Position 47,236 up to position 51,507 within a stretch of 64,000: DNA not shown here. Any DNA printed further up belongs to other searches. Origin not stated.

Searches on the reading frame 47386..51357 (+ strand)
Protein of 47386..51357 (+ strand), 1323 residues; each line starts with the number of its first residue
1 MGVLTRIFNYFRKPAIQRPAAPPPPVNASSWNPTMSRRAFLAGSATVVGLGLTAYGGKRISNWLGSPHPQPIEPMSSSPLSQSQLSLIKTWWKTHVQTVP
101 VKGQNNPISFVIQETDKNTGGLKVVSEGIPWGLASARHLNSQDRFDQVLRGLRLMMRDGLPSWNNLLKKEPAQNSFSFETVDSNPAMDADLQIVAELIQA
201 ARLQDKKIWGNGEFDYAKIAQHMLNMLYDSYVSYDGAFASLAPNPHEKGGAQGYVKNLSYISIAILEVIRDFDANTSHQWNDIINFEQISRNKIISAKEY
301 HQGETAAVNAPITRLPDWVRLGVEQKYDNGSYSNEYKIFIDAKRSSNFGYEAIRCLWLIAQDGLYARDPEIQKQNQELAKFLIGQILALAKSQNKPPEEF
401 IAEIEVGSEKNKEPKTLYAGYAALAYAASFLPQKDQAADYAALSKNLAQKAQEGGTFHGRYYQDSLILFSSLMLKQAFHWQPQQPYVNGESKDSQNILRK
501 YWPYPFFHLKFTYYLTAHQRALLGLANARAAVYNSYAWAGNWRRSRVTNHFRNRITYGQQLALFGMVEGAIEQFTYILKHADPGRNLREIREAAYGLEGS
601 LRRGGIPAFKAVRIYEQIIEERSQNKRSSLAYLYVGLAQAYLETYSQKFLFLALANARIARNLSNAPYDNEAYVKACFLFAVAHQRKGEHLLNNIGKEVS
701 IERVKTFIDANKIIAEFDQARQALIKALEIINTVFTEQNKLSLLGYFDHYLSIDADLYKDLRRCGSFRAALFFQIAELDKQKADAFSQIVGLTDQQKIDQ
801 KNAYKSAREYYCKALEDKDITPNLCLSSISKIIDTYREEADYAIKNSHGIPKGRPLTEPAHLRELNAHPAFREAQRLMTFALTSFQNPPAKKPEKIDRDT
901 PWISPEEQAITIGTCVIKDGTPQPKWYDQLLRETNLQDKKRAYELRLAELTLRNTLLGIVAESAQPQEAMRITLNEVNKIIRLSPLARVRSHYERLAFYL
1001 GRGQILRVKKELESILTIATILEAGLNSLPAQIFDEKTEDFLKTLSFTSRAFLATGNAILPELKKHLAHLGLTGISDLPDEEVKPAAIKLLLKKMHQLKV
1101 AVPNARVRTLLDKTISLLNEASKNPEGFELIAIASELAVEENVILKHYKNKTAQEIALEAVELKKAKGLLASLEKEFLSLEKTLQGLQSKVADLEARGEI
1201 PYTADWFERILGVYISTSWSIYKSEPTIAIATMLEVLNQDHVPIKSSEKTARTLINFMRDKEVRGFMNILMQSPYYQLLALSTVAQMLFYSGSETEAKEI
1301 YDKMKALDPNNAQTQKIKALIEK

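Call 71: search_protein_families(library=pfam, proteins=[window:47386-51357:+], max_evalue=0.00001)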
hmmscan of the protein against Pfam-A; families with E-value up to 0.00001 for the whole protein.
window:47386-51357:+ (1323 aa): 1 family
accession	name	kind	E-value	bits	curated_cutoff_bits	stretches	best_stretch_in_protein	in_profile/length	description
PF01270.23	Glyco_hydro_8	-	2.5e-08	33.8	24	1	111-286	42-201/341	Glycosyl hydrolases family 8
